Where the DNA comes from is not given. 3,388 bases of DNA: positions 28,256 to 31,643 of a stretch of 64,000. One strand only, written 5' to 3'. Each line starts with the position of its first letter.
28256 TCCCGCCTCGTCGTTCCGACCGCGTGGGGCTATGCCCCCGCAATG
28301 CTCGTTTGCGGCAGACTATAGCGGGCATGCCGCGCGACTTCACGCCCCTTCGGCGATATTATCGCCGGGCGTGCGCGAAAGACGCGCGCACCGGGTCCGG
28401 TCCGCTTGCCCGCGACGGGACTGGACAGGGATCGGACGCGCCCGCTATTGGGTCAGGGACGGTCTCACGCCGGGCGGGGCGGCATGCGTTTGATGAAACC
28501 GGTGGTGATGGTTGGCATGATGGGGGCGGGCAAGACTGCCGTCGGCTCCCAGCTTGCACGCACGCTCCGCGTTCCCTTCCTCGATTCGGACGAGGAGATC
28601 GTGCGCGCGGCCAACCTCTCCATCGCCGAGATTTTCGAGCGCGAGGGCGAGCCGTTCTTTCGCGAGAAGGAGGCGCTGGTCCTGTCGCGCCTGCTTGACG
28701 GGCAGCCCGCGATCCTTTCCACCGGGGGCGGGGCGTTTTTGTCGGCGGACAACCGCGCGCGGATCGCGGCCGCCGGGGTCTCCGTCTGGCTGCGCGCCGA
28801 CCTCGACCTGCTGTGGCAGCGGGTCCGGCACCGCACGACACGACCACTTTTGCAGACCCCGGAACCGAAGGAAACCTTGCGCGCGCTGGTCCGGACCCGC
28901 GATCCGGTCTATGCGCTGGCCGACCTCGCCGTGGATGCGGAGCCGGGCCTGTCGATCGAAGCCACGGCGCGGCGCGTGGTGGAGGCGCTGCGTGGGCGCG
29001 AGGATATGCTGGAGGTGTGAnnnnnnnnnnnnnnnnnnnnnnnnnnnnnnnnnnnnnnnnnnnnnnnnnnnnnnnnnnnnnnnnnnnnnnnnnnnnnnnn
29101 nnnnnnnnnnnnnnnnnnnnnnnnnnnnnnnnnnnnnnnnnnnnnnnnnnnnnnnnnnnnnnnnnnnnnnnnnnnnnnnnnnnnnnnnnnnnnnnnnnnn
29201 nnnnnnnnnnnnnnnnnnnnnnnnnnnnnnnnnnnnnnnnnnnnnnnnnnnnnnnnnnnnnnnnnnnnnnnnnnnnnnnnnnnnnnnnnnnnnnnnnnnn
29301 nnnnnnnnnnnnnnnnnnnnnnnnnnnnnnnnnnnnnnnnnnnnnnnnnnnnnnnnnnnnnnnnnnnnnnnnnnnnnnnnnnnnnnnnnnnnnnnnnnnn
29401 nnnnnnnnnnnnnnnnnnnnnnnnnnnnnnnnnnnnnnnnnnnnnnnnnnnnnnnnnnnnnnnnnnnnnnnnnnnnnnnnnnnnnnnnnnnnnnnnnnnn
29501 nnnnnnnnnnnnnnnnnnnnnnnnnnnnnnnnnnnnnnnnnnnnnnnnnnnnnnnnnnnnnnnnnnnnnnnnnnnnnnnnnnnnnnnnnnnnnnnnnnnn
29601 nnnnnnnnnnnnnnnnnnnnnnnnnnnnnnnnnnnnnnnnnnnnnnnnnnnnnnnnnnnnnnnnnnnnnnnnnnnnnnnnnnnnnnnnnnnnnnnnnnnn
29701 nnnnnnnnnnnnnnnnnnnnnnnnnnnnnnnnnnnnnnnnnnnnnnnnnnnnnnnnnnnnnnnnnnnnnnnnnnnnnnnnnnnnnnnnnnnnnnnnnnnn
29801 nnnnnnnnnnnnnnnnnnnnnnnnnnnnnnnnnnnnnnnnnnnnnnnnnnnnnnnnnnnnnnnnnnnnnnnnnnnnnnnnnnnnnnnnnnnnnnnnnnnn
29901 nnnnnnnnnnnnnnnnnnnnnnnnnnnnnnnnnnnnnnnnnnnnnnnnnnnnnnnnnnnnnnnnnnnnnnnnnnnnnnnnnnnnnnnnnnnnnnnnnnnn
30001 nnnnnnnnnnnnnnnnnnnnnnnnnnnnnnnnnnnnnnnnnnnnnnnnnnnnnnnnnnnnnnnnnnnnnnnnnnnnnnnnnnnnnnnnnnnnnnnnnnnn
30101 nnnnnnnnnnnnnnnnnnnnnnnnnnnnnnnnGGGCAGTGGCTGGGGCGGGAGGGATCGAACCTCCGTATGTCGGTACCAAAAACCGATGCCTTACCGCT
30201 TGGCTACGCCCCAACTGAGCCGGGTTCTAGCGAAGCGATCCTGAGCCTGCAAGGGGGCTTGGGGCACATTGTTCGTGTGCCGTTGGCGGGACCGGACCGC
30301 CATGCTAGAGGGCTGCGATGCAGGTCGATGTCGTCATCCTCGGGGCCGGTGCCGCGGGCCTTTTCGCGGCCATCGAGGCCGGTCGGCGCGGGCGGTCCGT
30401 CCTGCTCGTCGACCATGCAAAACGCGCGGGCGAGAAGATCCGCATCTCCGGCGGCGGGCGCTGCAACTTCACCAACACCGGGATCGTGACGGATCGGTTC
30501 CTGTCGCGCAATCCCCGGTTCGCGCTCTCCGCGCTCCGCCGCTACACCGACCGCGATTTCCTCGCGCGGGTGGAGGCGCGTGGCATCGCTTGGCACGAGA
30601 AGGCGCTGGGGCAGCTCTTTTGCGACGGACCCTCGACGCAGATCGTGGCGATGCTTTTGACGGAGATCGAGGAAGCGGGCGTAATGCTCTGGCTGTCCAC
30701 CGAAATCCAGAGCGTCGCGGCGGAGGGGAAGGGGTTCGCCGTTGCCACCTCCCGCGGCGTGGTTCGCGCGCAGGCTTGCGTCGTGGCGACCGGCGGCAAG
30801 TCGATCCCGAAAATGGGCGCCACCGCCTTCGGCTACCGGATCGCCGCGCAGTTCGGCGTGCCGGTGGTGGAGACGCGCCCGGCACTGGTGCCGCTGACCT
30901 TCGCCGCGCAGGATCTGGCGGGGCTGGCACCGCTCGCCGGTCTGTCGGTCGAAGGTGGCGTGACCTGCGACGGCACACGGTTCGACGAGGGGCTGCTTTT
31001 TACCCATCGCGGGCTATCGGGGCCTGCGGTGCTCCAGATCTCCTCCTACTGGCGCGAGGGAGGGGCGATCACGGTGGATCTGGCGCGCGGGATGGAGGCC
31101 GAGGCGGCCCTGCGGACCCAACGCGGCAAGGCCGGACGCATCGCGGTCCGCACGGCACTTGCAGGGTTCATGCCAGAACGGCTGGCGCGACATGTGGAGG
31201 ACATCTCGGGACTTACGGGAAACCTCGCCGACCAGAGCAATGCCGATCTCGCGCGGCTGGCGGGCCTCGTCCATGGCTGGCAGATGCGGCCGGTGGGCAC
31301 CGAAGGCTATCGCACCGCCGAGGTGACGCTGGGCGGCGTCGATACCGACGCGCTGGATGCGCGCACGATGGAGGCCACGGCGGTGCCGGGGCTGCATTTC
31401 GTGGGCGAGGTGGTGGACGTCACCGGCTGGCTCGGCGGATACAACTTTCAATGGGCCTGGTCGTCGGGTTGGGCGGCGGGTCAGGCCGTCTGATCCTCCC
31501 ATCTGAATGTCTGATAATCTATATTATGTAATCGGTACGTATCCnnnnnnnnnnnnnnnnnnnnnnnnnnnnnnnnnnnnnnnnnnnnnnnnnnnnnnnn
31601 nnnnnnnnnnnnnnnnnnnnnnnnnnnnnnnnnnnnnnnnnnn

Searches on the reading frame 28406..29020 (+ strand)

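Call 52: search_protein_families(library=pfam, proteins=[window:28406-29020:+], max_evalue=0.0001)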
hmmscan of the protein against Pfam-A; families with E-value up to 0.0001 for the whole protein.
window:28406-29020:+ (204 aa): 3 families
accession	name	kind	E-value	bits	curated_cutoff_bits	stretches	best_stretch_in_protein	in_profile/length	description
PF01202.28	SKI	-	5.7e-44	150.5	22.1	1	39-195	1-158/159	Shikimate kinase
PF13671.12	AAA_33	-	3.6e-07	31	27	1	33-164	2-139/143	AAA domain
PF13238.12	AAA_18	-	4.1e-07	31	29.4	1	34-146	2-114/128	AAA domain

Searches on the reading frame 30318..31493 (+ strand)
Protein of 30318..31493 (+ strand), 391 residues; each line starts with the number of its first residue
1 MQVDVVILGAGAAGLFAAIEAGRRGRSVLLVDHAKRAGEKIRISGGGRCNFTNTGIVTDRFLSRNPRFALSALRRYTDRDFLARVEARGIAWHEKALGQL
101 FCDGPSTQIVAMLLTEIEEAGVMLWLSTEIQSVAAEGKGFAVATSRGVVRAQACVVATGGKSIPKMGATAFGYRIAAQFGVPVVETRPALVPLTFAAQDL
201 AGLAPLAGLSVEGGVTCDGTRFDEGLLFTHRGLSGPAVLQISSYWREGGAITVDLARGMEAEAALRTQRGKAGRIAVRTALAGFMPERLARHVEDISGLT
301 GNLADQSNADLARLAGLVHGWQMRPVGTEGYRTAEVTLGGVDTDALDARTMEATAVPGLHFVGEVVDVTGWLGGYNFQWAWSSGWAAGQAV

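Call 5: search_protein_families(library=ncbifam, proteins=[window:30318-31493:+], max_evalue=0.00001)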
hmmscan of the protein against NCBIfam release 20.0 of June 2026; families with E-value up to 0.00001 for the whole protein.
window:30318-31493:+ (391 aa): 25 families
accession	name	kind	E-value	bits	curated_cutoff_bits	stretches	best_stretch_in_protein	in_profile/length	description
TIGR00275.1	TIGR00275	subfamily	1.8e-113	379.4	183.8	1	5-389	1-401/401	aminoacetone oxidase family FAD-binding enzyme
TIGR03862.1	flavo_PP4765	subfamily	8.5e-14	51.2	242.65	1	28-391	4-371/376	TIGR03862 family flavoprotein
NF006130.0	PRK08274.1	equivalog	5.3e-10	38.7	369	1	2-81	5-72/467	FAD-dependent tricarballylate dehydrogenase TcuA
NF004943.0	PRK06292.2-1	equivalog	1.7e-08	33.7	432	0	2-34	3-35/456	dihydrolipoyl dehydrogenase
TIGR02053.1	MerA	equivalog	3.5e-08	32.9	454.45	0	4-35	2-33/465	mercury(II) reductase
NF003585.0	PRK05249.1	equivalog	5.7e-08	31.8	465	0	2-39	6-43/464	Si-specific NAD(P)(+) transhydrogenase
NF004789.0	PRK06134.1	subfamily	1.6e-07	30.3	747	0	2-46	12-56/581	FAD-dependent oxidoreductase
NF009476.0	PRK12839.1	equivalog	1.7e-07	29.8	940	0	2-47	8-53/572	FAD-dependent oxidoreductase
TIGR01350.1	lipoamide_DH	equivalog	1.9e-07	30.1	408.8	0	3-38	2-37/461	dihydrolipoyl dehydrogenase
TIGR02032.1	GG-red-SF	subfamily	2e-07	31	158.8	1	4-40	2-38/297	geranylgeranyl reductase family protein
NF005882.1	PRK07843.1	equivalog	4.9e-07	28.5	788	1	2-47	1-46/547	3-oxosteroid 1-dehydrogenase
NF009472.0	PRK12834.1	equivalog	5.2e-07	28.5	476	0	1-36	3-38/550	FAD-binding dehydrogenase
NF009477.0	PRK12843.1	equivalog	7.6e-07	27.9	758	0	2-47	16-61/578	FAD-dependent oxidoreductase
NF001933.0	PRK00711.1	subfamily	1.1e-06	27.9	383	0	107-163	201-258/429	D-amino acid dehydrogenase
NF008425.0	PRK11259.1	equivalog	1.1e-06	27.8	257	0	1-37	3-39/377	N-methyl-L-tryptophan oxidase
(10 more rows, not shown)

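Call 6: find_encoding_contigs(protein=window:30318-31493:+, flank=10000, max_places=6)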
Protein window:30318-31493:+ (391 aa): no gene with exactly this product is on record in the collection.
